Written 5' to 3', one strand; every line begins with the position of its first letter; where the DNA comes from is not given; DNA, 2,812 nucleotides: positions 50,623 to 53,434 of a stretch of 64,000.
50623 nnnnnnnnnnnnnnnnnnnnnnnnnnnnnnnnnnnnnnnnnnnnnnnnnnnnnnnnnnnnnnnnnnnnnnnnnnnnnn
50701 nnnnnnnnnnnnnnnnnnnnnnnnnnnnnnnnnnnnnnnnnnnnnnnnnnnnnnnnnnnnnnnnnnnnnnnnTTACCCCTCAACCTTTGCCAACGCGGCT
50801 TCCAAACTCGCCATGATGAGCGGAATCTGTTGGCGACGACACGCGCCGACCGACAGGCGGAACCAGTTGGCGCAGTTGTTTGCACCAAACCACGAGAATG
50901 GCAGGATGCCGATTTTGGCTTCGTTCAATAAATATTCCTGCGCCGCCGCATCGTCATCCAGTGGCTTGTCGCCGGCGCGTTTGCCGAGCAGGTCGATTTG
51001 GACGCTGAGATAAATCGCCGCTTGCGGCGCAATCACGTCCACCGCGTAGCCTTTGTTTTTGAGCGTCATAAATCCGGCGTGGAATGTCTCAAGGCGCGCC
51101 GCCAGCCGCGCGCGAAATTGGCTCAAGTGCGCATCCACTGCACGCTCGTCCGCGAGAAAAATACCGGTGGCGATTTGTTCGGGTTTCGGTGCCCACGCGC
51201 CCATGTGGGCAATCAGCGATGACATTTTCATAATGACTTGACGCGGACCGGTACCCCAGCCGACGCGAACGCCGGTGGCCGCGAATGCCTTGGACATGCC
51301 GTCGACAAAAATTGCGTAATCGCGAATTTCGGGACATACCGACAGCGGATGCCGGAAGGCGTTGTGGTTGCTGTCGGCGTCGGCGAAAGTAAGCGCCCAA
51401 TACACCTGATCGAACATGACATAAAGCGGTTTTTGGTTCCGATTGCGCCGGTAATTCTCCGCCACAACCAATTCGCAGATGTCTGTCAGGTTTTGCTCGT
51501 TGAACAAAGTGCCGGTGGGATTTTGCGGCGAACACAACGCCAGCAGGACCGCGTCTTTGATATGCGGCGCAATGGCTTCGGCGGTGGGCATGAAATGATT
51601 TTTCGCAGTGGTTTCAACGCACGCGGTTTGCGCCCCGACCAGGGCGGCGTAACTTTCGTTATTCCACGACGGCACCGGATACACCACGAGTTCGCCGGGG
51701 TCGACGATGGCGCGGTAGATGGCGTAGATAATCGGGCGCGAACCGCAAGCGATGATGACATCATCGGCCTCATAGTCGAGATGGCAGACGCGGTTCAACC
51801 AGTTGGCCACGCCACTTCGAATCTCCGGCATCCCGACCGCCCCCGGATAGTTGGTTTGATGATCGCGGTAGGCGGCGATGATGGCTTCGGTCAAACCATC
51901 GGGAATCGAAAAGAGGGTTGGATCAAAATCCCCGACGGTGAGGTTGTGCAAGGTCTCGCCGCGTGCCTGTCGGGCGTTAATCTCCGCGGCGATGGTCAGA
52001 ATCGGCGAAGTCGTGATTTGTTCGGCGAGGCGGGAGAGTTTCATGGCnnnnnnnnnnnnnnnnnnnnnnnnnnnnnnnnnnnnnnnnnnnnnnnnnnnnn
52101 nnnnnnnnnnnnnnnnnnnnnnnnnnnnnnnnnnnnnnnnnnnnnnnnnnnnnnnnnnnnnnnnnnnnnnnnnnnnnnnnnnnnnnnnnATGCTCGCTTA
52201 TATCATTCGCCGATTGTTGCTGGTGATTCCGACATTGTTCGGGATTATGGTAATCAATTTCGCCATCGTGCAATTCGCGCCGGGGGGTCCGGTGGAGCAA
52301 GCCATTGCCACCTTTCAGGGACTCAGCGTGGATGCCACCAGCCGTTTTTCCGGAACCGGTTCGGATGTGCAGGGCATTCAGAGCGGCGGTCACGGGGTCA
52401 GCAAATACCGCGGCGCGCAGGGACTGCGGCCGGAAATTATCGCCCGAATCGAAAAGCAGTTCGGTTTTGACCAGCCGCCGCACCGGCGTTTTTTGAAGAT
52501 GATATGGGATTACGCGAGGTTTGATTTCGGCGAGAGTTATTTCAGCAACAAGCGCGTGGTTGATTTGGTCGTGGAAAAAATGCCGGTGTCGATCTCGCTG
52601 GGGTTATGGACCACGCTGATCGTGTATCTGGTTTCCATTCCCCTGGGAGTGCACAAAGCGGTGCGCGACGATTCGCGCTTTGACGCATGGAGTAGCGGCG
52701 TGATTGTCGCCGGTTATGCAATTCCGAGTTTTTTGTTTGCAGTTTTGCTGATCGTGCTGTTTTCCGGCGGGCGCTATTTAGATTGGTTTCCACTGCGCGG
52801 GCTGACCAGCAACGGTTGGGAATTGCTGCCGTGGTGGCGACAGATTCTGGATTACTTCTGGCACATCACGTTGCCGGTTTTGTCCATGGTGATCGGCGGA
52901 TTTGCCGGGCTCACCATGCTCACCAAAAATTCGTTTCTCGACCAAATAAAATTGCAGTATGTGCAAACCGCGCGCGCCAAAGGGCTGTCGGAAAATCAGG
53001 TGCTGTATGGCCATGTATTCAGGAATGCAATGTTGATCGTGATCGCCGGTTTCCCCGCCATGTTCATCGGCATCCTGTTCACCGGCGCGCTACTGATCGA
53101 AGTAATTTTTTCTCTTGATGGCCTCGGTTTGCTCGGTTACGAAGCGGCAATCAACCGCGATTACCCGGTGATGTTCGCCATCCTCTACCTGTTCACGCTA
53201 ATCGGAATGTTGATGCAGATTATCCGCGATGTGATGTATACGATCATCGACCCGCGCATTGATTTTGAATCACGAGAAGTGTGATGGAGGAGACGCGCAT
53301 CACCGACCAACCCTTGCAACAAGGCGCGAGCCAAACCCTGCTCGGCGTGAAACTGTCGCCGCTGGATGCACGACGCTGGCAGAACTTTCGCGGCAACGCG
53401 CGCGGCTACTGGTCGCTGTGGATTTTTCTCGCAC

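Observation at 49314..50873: fic cassette bracketed by an ~80-bp duplication of the aminotransferase gene's 3' end (att-like direct repeats without an integrase)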

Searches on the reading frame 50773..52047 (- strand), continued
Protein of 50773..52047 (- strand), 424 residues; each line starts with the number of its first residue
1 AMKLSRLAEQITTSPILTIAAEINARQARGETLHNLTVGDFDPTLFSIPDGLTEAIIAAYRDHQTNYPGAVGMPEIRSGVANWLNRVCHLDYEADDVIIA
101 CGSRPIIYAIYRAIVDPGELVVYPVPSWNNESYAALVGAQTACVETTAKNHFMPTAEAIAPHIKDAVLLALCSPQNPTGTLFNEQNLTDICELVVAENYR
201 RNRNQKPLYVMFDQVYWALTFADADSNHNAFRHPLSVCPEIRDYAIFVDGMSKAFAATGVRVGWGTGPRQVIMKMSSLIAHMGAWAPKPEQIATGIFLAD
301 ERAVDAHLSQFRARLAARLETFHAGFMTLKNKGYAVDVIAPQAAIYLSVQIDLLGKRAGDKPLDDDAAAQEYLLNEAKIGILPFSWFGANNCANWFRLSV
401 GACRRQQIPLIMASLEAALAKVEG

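Call 40: find_encoding_contigs(protein=P0133, flank=5000, max_places=2)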
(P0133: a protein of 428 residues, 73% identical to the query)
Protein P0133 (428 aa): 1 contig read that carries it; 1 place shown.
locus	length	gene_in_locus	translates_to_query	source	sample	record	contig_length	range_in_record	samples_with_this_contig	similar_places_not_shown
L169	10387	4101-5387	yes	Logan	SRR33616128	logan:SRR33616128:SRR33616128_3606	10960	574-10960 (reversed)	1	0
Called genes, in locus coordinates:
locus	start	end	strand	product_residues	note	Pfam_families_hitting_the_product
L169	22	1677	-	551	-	PF00005:ABC_tran, PF02463:SMC_N (weak), PF13191:AAA_16 (faint), PF13401:AAA_22 (faint), PF13555:AAA_29 (faint), PF13304:AAA_21 (weak), PF02463:SMC_N (weak), PF00005:ABC_tran, +1 more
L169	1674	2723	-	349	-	PF00528:BPD_transp_1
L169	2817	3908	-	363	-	PF00528:BPD_transp_1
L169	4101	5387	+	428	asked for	PF00155:Aminotran_1_2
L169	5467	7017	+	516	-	PF00501:AMP-binding, PF13193:AMP-binding_C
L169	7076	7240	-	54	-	-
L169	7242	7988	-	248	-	PF12811:BaxI_1, PF01027:Bax1-I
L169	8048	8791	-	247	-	PF13489:Methyltransf_23, PF08241:Methyltransf_11, PF08242:Methyltransf_12, PF13649:Methyltransf_25, PF13847:Methyltransf_31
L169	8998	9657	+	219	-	PF01327:Pep_deformylase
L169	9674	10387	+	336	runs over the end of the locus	PF00551:Formyl_trans_N, PF02911:Formyl_trans_C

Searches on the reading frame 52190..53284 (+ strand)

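Call 4: search_protein_families(library=pfam, proteins=[window:52190-53284:+])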
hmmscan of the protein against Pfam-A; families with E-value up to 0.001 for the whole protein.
window:52190-53284:+ (364 aa): 2 families
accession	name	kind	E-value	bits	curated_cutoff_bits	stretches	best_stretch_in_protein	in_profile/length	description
PF00528.27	BPD_transp_1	-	2.8e-34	118.9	26.4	1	150-357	2-182/184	Binding-protein-dependent transport system inner membrane component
PF19300.4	BPD_transp_1_N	-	0.00057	20.5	23.8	0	81-137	45-113/114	Binding-prot-dependent transport system membrane comp, N-term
